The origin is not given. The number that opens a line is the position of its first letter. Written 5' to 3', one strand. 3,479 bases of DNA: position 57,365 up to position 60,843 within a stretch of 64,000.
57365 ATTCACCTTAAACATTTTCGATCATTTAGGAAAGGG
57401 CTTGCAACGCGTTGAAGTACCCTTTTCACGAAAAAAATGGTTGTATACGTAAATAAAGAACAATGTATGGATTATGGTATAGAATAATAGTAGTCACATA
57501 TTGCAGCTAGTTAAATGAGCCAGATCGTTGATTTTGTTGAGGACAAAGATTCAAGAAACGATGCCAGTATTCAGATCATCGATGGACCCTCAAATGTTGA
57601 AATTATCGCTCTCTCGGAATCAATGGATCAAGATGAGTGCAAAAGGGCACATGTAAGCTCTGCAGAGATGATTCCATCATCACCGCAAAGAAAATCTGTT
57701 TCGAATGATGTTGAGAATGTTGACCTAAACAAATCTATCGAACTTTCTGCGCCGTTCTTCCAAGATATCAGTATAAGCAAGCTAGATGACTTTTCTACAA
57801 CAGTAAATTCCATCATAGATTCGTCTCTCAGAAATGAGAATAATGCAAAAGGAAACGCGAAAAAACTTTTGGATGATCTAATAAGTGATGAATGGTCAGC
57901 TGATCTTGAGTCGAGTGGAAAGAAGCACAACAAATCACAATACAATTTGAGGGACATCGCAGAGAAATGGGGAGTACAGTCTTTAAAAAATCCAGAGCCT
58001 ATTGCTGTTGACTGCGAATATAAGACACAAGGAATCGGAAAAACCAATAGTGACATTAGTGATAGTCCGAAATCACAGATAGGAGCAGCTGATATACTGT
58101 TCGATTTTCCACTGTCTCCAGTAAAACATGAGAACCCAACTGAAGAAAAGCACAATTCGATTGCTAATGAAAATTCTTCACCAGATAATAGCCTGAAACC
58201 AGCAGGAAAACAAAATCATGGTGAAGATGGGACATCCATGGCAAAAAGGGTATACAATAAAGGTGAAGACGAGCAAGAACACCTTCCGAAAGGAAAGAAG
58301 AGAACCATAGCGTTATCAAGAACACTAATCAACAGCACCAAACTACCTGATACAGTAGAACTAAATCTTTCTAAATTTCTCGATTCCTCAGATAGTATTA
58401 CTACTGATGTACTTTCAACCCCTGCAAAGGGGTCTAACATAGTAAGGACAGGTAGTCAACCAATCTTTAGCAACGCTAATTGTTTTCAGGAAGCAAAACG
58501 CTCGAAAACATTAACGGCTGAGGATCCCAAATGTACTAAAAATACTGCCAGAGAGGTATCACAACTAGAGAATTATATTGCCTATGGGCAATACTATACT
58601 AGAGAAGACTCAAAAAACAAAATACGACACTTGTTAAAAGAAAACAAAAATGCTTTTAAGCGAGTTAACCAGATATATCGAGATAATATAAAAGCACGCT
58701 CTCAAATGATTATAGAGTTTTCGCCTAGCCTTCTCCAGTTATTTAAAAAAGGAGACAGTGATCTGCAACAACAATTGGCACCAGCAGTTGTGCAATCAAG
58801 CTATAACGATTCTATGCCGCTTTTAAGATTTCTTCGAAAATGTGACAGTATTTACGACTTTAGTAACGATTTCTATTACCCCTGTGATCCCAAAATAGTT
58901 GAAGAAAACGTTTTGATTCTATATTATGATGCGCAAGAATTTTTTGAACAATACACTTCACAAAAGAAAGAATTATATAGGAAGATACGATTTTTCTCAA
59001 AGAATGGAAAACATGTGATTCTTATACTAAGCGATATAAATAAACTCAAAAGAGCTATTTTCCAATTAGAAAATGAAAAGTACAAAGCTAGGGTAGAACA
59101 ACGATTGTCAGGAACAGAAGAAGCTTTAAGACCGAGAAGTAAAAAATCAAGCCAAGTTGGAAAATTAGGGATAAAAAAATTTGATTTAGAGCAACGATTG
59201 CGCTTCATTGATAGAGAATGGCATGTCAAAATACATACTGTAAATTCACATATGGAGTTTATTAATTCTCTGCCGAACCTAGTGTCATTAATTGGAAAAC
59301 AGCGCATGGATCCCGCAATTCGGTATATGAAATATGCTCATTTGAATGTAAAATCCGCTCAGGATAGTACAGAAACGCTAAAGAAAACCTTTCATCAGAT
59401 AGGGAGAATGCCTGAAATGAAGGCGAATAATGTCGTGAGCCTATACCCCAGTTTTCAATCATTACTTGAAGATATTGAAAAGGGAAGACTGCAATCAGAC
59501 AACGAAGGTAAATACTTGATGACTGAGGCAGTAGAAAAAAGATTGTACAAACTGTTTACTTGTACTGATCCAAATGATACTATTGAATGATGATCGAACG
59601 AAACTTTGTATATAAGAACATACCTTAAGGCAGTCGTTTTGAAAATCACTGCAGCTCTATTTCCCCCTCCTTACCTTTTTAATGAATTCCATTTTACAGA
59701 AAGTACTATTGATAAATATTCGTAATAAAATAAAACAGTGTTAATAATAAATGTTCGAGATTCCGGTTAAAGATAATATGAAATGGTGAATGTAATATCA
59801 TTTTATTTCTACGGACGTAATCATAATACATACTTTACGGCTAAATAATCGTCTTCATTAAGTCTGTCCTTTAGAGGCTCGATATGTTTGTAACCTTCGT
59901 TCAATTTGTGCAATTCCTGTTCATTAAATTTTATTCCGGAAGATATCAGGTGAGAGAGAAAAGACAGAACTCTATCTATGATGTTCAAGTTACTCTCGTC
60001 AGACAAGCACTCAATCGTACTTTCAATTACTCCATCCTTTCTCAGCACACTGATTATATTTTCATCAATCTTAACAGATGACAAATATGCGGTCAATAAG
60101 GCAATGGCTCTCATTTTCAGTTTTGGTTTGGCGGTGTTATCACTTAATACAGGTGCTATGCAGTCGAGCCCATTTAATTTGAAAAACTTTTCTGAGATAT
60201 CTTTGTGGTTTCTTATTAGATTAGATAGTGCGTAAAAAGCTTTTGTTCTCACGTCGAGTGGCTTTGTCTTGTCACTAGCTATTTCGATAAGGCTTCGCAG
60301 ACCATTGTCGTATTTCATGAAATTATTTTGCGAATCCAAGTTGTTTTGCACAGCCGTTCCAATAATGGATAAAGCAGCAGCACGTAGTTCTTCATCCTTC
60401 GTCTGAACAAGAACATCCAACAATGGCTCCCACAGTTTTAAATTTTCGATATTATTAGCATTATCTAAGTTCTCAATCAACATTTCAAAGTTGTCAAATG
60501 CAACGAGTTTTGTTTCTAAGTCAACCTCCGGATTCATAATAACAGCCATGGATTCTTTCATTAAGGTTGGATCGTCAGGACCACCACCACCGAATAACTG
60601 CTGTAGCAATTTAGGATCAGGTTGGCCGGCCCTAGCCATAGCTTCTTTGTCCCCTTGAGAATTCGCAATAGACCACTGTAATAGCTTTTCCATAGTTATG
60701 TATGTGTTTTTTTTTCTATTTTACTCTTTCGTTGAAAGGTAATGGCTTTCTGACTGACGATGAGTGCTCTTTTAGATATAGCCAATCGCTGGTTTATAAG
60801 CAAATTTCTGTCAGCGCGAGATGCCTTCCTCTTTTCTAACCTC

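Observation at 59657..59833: FES1 stop codon lies inside a 5' splice site: terminal alternative intron would swap KYVL for a basic NLS-like tail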

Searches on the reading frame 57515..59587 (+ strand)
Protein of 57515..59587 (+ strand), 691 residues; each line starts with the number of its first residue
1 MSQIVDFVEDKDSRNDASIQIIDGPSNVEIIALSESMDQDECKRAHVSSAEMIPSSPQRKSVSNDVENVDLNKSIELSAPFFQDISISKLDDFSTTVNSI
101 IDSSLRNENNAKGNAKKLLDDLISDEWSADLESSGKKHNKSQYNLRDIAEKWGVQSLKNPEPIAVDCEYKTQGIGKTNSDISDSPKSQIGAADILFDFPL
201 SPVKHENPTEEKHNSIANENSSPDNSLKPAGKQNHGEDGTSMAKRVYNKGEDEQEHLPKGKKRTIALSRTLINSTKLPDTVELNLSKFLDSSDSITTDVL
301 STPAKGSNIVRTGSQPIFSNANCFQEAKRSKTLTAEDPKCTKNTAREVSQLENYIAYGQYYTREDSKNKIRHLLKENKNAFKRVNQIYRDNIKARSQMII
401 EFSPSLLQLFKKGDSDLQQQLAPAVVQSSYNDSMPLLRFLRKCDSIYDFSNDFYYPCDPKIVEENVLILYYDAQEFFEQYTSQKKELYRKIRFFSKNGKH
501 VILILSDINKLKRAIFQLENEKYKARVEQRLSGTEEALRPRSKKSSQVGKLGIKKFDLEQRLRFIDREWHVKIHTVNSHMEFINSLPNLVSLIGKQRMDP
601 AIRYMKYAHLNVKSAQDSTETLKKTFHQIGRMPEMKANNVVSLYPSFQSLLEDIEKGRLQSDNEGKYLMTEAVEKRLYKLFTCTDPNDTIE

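Call 55: search_protein_families(library=pfam, proteins=[window:57515-59587:+])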
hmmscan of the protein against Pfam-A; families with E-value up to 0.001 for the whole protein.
window:57515-59587:+ (691 aa): 1 family
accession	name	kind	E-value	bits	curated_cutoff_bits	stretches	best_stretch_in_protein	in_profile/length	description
PF02732.21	ERCC4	-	4.4e-09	36.8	24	1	423-589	22-140/140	ERCC4 domain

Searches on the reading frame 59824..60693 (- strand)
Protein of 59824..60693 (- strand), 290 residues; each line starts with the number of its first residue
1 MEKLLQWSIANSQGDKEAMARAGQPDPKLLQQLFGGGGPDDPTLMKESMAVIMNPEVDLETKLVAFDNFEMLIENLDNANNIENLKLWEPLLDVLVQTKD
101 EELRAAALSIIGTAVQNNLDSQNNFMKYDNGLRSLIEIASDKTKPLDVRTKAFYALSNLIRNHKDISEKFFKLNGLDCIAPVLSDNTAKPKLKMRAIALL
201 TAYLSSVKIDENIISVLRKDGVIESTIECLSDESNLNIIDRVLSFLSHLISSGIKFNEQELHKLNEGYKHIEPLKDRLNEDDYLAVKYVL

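Call 55: search_protein_families(library=pfam, proteins=[window:59824-60693:-])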
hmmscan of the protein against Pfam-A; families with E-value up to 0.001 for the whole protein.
window:59824-60693:- (290 aa): 3 families
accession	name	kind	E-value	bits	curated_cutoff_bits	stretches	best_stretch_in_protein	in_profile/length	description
PF08609.16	Fes1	-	1.7e-26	93.5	22.3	1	1-82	1-89/89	Nucleotide exchange factor Fes1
PF03810.25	IBN_N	-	1.3e-05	25.5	21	0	124-164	7-48/73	Importin-beta N-terminal domain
PF24768.1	ARM_ARMC5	-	0.00059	19.7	79.9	0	58-246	83-267/289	ARMC5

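Call 56: search_solved_structures(query=window:59824-60693:-, max_evalue=0.00001)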
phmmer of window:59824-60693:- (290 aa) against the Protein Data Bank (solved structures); distinct sequences matched with E-value up to 0.00001: 0.
